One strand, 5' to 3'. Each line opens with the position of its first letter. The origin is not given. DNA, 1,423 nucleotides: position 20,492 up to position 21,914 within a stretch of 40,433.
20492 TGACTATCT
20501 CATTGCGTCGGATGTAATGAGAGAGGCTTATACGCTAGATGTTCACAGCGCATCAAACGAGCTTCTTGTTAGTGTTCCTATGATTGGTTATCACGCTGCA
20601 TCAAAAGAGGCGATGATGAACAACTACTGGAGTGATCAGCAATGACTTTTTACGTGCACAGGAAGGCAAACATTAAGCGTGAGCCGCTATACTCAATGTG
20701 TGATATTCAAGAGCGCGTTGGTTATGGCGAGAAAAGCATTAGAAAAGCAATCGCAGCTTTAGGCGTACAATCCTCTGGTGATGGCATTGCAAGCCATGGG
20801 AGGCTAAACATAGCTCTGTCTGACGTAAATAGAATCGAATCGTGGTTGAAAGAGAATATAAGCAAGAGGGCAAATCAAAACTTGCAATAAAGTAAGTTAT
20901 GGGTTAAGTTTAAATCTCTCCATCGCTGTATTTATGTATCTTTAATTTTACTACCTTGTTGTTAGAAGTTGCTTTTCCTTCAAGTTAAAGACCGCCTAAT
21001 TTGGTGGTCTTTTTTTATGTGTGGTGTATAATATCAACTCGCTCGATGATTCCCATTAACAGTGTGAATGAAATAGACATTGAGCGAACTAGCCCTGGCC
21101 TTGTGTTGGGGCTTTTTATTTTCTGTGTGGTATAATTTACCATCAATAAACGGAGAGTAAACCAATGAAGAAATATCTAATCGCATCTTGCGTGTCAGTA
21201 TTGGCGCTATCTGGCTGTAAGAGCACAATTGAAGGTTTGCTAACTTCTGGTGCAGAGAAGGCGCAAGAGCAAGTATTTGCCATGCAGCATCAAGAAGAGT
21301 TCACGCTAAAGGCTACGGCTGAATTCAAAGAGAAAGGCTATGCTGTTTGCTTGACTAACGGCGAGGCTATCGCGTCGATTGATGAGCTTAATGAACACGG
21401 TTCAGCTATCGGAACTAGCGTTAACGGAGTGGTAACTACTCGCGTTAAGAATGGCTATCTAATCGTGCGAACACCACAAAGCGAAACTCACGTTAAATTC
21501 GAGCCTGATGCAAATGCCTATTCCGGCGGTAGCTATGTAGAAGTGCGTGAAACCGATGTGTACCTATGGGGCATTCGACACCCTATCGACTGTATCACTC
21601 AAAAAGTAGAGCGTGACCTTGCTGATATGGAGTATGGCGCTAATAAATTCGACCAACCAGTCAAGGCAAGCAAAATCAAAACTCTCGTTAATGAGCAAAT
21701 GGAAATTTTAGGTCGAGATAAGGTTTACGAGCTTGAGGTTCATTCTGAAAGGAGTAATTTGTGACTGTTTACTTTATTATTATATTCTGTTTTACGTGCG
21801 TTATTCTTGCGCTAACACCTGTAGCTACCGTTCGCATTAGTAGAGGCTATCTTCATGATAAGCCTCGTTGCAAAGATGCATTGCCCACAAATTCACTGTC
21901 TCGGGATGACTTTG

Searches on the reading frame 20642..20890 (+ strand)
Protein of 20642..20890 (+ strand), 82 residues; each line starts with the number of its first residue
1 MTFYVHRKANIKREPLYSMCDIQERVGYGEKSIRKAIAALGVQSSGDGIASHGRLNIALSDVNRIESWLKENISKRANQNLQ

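Call 14: find_related_loci(query=window:20642-20887:+, collection=viral_contigs, flank=3000)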
Query window:20642-20887:+ (82 aa) in viral_contigs; peptide patterns used: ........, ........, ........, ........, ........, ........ (x = any residue, [..] = any of these).
20 stretches matched a pattern, but none encodes a relative of the query by tblastn (E <= 1e-3).

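Call 15: search_protein_families(library=pfam, proteins=[window:20642-20887:+], max_evalue=0.01)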
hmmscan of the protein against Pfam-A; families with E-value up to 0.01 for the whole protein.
window:20642-20887:+ (82 aa): 0 families

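Call 20: find_encoding_contigs(protein=window:20642-20890:+, flank=4000, max_places=10)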
Protein window:20642-20890:+ (82 aa): 24 contigs read that carry it; 4 places shown.
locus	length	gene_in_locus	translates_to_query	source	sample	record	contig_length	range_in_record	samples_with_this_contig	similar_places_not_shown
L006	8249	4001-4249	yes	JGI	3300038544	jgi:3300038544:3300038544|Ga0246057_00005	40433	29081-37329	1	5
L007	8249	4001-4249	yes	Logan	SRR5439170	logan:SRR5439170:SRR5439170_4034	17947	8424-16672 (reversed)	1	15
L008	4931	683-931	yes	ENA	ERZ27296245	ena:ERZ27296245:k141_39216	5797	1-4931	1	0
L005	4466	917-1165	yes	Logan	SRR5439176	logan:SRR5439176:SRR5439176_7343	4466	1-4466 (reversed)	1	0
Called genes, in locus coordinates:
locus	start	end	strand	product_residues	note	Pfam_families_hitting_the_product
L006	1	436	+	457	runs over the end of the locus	PF00772:DnaB, PF13481:AAA_25, PF03796:DnaB_C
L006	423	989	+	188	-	-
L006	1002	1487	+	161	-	PF14354:Lar_restr_allev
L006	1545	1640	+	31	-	-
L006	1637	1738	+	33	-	-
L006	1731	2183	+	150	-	-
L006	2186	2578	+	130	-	PF18925:DUF5675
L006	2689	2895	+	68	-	-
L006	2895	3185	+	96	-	-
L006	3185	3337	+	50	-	-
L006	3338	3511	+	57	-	-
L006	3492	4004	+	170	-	-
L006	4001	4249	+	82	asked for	-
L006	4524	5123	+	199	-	-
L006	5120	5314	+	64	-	-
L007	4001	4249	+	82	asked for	-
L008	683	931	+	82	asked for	-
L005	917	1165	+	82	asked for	-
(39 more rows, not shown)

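Call 22: search_protein_families(library=phrogs, proteins=[window:20642-20887:+], max_evalue=0.01)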
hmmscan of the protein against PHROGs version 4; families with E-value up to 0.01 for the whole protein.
window:20642-20887:+ (82 aa): 0 families

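Call 24: find_homologous_proteins(query=window:20642-20887:+, max_evalue=0.01)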
Query window:20642-20887:+ (82 aa): 1 proteins with E <= 0.01 among 1 candidates.
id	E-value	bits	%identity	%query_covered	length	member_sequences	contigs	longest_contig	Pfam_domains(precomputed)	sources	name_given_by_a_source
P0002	3.0e-46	172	100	100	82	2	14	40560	-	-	-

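Call 51: search_protein_representatives(protein=window:20642-20887:+)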
Query: 82 residues. Proteins with E-value up to 0.001 (for the whole library): 1; up to 1e-10: 1; up to 1e-30: 1. The best 1 are listed.
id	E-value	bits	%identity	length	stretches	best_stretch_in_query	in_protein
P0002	9.6e-47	172.2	100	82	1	1-82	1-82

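Call 87: predict_structure(protein=window:20642-20887:+)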
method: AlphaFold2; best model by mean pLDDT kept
length: 82 residues; sequences in the alignment: 1
mean_pLDDT: 68.8   pTM: 0.56
mean pLDDT of the five models: 68.8, 68.5, 68.4, 67.7, 66.2
residues with pLDDT >= 90: 0; 70-90: 45; 50-70: 23; < 50: 14
segments of 3 or more residues with pLDDT < 50: 1-11
pLDDT, mean of each block of 10 residues (from residue 1): 41 63 84 84 58 65 87 71 56
secondary structure, 60 per line:
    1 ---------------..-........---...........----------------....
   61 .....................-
elements in order: H19-26 H30-40 H59-81

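Call 89: fold_search(model_id=the predicted structure, library=pdb)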
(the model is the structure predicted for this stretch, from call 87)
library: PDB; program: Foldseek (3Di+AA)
matches with E <= 10: 175; with E <= 0.001: 0
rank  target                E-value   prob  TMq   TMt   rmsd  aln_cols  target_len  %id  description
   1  5i44_A                3.9e-02  1.00  0.55  0.65   2.6        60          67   17  Structure of RacA-DNA complex; P21 form (released 2016-05-04)
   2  5i44_B                9.8e-02  0.99  0.55  0.64   2.7        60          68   17  Structure of RacA-DNA complex; P21 form (released 2016-05-04)
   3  8csh_A                1.1e-01  1.00  0.55  0.81   2.1        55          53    9  Structure of the DNA binding domain of pSK1 Par partition protein bound to centromere DNA (released 2022-08-10)
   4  5i41                  1.3e-01  0.98  0.55  0.65   3.0        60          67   17  Structure of the apo RacA DNA binding domain (released 2016-05-04)
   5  5i44_K                1.4e-01  0.98  0.56  0.67   2.5        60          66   17  Structure of RacA-DNA complex; P21 form (released 2016-05-04)
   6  7tea_A                1.7e-01  0.94  0.56  0.59   3.6        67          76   16  Crystal structure of S. aureus GlnR-DNA complex (released 2022-06-29)
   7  7npe_C                2.2e-01  0.95  0.54  0.12   3.2        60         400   20  Vibrio cholerae ParA2-ADP (released 2021-07-21)
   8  5i44_I                2.5e-01  0.93  0.53  0.65   2.7        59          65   17  Structure of RacA-DNA complex; P21 form (released 2016-05-04)
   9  1z4h_MODEL_1_A        2.7e-01  0.77  0.50  0.59   6.4        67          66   16  The response regulator TorI belongs to a new family of atypical excisionase (released 2005-08-09)
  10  7npe_B                2.9e-01  0.92  0.51  0.12   3.0        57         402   21  Vibrio cholerae ParA2-ADP (released 2021-07-21)
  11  7npe_A                3.1e-01  0.92  0.54  0.13   2.8        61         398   20  Vibrio cholerae ParA2-ADP (released 2021-07-21)
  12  5i44_G                3.5e-01  0.91  0.55  0.64   2.6        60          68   17  Structure of RacA-DNA complex; P21 form (released 2016-05-04)
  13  7npd                  3.5e-01  0.84  0.51  0.12   9.3        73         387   18  Vibiro cholerae ParA2 (released 2021-05-19)
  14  3ucs_B                3.5e-01  0.60  0.46  0.39   8.3        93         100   17  Crystal structure of the complex between CBPA J-domain and CBPM (released 2013-07-03)
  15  3ucs_A                3.5e-01  0.54  0.45  0.39   8.3        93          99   17  Crystal structure of the complex between CBPA J-domain and CBPM (released 2013-07-03)
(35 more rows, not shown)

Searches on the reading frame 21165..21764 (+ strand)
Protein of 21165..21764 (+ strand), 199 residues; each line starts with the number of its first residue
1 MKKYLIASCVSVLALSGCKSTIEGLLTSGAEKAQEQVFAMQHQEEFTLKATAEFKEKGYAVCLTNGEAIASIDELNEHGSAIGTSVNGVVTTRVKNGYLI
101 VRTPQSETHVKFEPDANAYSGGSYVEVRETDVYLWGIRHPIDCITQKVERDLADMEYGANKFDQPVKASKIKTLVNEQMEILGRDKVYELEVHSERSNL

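Call 13: find_related_loci(query=window:21165-21761:+, collection=viral_contigs, flank=3000)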
Query window:21165-21761:+ (199 aa) in viral_contigs; peptide patterns used: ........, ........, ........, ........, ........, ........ (x = any residue, [..] = any of these).
9 stretches matched a pattern, but none encodes a relative of the query by tblastn (E <= 1e-3).

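Call 15: search_protein_families(library=pfam, proteins=[window:21165-21761:+], max_evalue=0.01)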
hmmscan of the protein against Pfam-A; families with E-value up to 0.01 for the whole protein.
window:21165-21761:+ (199 aa): 0 families

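Call 19: find_encoding_contigs(protein=window:21165-21764:+, flank=4000, max_places=10)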
Protein window:21165-21764:+ (199 aa): 24 contigs read that carry it; 4 places shown.
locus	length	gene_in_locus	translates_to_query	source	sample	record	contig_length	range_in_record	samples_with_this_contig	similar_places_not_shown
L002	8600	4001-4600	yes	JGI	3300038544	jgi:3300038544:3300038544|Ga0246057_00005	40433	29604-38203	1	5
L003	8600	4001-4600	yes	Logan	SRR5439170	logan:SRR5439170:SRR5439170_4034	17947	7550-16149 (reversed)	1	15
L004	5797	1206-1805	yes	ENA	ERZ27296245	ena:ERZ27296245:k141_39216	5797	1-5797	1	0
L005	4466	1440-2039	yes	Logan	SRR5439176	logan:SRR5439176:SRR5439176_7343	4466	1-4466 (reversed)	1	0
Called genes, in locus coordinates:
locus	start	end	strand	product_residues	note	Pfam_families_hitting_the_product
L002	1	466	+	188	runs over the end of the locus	-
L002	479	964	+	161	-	PF14354:Lar_restr_allev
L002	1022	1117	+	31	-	-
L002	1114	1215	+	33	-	-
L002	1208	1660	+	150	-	-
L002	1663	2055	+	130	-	PF18925:DUF5675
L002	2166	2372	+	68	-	-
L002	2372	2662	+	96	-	-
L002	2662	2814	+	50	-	-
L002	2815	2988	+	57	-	-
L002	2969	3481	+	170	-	-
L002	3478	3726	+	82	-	-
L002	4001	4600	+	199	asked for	-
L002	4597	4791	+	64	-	-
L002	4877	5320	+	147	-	PF03592:Terminase_2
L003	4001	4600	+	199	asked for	-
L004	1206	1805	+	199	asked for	-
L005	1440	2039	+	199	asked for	-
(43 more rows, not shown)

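Call 22: search_protein_families(library=phrogs, proteins=[window:21165-21761:+], max_evalue=0.01)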
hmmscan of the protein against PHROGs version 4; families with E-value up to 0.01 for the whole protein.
window:21165-21761:+ (199 aa): 0 families

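Call 23: find_homologous_proteins(query=window:21165-21761:+, max_evalue=0.001)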
Query window:21165-21761:+ (199 aa): 1 proteins with E <= 0.001 among 93 candidates.
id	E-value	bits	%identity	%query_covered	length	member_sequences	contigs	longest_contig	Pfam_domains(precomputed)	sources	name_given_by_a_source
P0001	5.8e-126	435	100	100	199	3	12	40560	-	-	-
